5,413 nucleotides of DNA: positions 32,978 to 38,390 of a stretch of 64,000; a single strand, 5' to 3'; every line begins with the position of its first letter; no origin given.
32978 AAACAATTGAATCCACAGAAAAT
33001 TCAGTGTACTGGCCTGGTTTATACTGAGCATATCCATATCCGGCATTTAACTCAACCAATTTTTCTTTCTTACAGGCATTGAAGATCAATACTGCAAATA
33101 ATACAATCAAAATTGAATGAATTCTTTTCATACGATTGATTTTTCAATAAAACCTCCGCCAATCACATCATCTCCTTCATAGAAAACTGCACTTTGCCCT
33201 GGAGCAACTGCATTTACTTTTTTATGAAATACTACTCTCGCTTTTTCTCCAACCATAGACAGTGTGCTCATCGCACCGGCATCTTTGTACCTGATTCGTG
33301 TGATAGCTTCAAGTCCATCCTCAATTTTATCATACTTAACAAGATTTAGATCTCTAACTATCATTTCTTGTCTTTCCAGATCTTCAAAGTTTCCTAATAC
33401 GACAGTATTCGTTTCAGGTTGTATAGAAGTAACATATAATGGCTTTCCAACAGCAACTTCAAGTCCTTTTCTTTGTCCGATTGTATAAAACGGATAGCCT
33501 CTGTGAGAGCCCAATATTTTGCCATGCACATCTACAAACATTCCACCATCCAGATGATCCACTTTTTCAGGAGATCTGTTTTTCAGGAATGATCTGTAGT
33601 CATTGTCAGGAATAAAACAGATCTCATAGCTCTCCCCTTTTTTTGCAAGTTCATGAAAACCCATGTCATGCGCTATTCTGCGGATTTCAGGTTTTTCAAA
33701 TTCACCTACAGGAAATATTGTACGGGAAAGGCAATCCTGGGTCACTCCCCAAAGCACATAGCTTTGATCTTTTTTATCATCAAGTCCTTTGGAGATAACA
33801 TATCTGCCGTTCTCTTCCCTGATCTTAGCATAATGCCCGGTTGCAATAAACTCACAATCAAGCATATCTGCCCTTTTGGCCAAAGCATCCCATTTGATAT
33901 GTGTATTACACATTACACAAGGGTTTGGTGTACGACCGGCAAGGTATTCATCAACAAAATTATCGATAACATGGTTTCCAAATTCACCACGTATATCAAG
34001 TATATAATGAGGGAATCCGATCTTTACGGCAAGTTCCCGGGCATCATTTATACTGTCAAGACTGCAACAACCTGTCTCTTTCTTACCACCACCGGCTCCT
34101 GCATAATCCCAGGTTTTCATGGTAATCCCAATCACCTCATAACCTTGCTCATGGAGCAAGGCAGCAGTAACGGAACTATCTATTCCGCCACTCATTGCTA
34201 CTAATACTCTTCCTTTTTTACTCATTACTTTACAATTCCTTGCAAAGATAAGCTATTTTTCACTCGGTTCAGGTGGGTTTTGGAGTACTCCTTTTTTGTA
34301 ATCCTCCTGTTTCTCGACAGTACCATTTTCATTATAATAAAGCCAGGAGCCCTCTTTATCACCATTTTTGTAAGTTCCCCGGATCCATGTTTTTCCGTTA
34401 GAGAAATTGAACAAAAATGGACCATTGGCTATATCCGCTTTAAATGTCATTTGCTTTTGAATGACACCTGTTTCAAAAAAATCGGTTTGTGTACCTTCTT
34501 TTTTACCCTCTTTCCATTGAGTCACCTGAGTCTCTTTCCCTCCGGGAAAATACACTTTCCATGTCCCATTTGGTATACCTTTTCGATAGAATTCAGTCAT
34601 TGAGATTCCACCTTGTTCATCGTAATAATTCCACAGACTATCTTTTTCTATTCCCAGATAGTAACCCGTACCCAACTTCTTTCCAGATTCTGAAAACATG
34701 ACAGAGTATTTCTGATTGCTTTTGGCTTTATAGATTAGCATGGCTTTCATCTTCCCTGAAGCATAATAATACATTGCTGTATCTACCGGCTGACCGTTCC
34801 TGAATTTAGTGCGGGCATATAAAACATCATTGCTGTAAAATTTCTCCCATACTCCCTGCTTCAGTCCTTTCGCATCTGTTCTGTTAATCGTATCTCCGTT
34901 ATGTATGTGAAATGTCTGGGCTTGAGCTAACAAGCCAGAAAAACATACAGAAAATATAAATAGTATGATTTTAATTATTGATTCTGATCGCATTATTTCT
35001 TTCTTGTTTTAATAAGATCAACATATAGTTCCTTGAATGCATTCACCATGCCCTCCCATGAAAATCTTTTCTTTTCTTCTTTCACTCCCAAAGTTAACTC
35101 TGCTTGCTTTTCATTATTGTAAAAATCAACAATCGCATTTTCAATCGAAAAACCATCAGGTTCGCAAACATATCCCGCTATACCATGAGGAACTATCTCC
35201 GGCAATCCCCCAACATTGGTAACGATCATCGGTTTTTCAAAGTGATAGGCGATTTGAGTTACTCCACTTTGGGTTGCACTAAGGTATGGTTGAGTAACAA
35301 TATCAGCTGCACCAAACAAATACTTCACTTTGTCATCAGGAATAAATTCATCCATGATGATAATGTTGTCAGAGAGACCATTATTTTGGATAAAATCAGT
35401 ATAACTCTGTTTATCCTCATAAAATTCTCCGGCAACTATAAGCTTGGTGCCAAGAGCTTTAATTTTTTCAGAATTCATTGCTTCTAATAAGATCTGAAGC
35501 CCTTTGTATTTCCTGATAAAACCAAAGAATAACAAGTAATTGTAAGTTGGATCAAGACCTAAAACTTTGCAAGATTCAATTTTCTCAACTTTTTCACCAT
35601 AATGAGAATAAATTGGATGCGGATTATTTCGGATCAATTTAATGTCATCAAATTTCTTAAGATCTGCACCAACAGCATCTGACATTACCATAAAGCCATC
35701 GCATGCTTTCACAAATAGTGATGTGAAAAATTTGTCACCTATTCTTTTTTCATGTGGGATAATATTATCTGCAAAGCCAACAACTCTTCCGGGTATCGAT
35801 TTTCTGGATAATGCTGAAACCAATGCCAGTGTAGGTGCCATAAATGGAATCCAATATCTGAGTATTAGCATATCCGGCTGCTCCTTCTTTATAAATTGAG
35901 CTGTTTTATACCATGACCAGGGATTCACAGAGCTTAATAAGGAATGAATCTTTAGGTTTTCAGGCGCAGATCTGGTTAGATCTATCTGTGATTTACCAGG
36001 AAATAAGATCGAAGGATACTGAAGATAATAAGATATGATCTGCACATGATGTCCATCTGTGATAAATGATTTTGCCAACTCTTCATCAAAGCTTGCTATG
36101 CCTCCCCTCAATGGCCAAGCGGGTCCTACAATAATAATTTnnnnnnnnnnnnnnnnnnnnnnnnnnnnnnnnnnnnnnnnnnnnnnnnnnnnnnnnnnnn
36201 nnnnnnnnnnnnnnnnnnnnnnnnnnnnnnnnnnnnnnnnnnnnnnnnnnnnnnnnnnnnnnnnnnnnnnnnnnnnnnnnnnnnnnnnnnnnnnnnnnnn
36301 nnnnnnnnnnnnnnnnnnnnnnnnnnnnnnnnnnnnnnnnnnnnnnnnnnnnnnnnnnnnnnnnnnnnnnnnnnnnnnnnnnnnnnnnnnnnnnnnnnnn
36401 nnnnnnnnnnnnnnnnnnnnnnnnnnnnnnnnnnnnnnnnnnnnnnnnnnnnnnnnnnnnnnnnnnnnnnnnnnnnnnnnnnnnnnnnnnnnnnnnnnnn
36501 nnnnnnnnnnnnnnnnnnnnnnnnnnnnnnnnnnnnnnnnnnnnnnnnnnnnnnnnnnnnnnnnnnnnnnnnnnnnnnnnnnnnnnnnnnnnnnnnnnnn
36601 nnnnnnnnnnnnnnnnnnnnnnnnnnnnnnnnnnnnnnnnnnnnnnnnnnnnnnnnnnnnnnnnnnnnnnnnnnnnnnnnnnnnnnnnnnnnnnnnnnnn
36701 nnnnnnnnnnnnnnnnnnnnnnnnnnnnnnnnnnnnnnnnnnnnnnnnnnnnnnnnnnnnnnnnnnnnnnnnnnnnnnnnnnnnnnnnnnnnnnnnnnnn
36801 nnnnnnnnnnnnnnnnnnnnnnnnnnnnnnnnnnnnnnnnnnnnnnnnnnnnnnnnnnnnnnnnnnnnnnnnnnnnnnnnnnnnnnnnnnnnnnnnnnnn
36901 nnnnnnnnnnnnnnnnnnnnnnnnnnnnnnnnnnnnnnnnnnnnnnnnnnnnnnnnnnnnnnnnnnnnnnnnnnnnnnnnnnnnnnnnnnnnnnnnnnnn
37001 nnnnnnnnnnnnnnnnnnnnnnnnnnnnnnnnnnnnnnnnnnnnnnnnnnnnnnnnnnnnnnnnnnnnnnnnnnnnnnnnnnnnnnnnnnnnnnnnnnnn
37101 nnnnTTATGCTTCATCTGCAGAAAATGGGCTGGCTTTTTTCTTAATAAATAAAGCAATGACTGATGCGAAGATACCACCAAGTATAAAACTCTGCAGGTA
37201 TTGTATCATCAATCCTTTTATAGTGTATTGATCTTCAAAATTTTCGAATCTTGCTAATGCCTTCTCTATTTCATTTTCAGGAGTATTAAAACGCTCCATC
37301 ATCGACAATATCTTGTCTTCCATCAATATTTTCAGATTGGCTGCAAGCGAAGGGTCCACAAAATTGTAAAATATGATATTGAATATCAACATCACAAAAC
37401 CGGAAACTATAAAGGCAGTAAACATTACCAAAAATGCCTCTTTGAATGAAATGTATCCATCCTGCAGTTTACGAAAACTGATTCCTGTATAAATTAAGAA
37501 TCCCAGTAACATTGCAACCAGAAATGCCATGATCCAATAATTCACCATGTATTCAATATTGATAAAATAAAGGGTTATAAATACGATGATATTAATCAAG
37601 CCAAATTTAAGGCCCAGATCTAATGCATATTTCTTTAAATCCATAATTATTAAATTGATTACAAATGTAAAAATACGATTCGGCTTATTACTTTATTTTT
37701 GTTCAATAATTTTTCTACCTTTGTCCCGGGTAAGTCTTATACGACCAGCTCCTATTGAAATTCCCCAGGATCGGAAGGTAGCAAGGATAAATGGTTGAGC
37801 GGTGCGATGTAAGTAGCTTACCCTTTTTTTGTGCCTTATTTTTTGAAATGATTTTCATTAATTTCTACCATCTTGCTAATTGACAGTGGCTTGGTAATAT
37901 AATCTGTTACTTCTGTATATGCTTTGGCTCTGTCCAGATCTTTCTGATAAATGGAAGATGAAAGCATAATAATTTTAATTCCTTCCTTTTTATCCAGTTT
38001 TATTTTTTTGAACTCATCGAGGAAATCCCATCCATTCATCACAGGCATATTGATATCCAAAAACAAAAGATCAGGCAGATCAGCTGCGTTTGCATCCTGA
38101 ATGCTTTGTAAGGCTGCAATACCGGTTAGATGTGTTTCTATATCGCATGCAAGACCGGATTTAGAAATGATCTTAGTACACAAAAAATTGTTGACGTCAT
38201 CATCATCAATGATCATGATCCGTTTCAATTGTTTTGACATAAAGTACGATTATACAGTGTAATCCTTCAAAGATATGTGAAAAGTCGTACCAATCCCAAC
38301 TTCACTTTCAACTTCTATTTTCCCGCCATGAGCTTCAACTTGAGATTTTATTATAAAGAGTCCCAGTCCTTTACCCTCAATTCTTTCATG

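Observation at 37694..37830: Unannotated SRP RNA (ffs/4.5S) on the opposite strand between two minus-strand operons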

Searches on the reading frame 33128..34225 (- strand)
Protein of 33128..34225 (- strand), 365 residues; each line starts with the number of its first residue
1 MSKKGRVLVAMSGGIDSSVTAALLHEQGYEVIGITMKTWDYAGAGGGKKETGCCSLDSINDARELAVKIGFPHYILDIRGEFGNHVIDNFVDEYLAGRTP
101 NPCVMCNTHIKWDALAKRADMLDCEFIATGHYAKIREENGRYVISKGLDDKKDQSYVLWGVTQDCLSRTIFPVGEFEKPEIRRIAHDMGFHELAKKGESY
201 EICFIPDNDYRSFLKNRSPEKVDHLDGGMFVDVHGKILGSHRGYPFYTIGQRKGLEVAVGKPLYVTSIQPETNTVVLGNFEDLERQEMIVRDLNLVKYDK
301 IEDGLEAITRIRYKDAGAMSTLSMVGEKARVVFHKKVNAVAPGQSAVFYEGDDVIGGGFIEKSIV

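Call 39: search_protein_families(library=ncbifam, proteins=[window:33128-34225:-], max_evalue=1e-10)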
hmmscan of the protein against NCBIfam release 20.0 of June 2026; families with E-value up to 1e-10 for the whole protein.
window:33128-34225:- (365 aa): 4 families
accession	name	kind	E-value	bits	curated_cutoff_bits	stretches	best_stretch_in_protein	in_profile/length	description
NF001138.1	PRK00143.1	equivalog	3.7e-128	427.3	284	1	6-360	1-345/345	tRNA 2-thiouridine(34) synthase MnmA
NF011258.0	PRK14664.1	equivalog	2.9e-114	381.9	680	1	3-361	4-346/362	tRNA 2-thiouridine(34) synthase MnmA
TIGR00420.1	trmU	equivalog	1.7e-95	319.9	236.95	1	6-360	2-351/351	tRNA 2-thiouridine(34) synthase MnmA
NF011259.0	PRK14665.1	equivalog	6.1e-92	308.3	364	1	1-360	2-358/360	tRNA 2-thiouridine(34) synthase MnmA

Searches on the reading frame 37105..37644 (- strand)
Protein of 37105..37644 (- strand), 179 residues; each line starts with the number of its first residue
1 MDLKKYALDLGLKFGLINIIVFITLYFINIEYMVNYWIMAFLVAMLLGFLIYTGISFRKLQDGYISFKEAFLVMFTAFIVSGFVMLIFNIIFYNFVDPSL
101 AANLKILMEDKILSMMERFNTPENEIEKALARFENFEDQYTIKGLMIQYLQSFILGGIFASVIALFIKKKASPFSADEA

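Call 8: search_protein_families(library=pfam, proteins=[window:37105-37644:-])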
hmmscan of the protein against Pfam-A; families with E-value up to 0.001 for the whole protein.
window:37105-37644:- (179 aa): 1 family
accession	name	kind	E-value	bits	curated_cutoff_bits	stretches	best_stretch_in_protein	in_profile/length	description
PF13858.11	DUF4199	-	1.8e-23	84.3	32.3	1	11-169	3-165/165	Protein of unknown function (DUF4199)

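Call 9: find_encoding_contigs(protein=window:37105-37644:-, flank=3000, max_places=6)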
Protein window:37105-37644:- (179 aa): no gene with exactly this product is on record in the collection.

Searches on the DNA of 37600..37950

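Call 4: search_rna_families(source=window, start=37600, end=37950, threshold=evalue, max_evalue=10, show_alignments=3)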
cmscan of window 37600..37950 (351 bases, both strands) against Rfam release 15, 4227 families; matches with E-value up to 10: 6.
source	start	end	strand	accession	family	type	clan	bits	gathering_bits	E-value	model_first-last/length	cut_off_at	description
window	37721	37827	+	RF04183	Bacteroidales_small_SRP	Gene;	CL00003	95.4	55.2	8.1e-21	1-107/107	no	Bacteroidales small SRP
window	37749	37860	-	RF02860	Arrc14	Gene; sRNA;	-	17.5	99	3.2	1-167/167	no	Actinobacillus sRNA 14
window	37697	37839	+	RF02903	AaHKsRNA96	Gene; antisense;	-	17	43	2.7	1-117/117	no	Aggregatibacter sRNA 96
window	37818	37844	-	RF02929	algC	Cis-reg;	-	14.2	33.8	5.2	1-52/52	no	algC RNA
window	37614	37642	-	RF03865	mir-7637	Gene; miRNA;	-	14.2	88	7.3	1-68/68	no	mir-7637 microRNA precursor family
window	37823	37891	-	RF02098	DGCR5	Gene; lncRNA;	-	13.1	50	6.8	1-49/49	no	DiGeorge syndrome critical region gene 5 conserved region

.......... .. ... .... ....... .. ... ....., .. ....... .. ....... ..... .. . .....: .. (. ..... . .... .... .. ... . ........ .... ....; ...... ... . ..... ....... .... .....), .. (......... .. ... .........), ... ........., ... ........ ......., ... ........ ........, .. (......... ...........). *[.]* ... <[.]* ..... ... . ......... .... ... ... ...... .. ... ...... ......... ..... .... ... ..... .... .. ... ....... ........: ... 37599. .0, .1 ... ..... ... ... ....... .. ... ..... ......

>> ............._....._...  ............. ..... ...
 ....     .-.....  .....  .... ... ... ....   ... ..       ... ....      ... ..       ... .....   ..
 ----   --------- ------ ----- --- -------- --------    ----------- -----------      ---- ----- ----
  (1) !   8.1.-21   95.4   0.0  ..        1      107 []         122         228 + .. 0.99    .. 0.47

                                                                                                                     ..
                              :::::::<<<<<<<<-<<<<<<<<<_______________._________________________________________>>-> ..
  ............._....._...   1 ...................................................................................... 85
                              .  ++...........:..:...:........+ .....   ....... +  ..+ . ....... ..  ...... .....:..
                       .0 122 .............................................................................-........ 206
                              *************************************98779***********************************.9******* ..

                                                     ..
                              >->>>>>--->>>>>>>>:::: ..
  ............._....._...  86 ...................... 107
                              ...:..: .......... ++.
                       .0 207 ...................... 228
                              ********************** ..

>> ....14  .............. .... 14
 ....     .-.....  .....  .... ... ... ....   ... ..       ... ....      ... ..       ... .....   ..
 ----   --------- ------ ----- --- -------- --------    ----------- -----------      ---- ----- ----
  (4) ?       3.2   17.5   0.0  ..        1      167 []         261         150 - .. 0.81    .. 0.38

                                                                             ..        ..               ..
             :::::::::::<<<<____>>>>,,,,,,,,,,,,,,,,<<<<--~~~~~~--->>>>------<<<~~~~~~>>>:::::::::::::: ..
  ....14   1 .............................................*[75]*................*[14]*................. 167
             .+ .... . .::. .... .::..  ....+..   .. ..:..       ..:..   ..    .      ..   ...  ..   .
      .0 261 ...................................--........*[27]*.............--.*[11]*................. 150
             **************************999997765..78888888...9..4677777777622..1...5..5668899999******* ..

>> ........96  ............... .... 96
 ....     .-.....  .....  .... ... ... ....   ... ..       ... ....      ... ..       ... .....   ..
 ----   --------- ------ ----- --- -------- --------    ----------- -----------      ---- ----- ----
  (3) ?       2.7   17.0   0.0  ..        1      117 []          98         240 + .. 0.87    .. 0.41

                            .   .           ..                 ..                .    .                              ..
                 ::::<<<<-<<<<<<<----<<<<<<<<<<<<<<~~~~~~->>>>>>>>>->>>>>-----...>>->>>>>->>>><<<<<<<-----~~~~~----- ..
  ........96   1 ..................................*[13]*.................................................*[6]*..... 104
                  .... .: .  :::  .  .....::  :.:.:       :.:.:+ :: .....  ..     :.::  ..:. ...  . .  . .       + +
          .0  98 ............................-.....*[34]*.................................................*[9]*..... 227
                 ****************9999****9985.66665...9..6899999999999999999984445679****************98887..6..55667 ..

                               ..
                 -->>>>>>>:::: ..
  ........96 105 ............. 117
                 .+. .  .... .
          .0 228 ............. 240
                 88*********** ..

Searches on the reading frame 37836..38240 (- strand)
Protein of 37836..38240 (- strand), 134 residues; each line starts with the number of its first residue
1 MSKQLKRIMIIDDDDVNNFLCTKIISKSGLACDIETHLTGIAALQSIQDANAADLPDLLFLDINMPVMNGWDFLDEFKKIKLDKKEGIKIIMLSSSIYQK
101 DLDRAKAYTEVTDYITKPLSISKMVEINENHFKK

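Call 8: search_protein_families(library=pfam, proteins=[window:37836-38240:-])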
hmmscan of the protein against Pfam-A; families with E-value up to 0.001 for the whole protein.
window:37836-38240:- (134 aa): 1 family
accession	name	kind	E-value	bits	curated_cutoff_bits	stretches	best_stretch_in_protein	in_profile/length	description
PF00072.30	Response_reg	-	1.7e-16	60.8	30.2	1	8-126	1-108/111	Response regulator receiver domain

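Call 37: find_encoding_contigs(protein=window:37836-38240:-, flank=2000, max_places=4)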
Protein window:37836-38240:- (134 aa): no gene with exactly this product is on record in the collection.
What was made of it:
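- Tried and rejected: Exact-protein look-ups for the DUF4199 protein and the response regulator found nothing on record (calls 9, 37).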
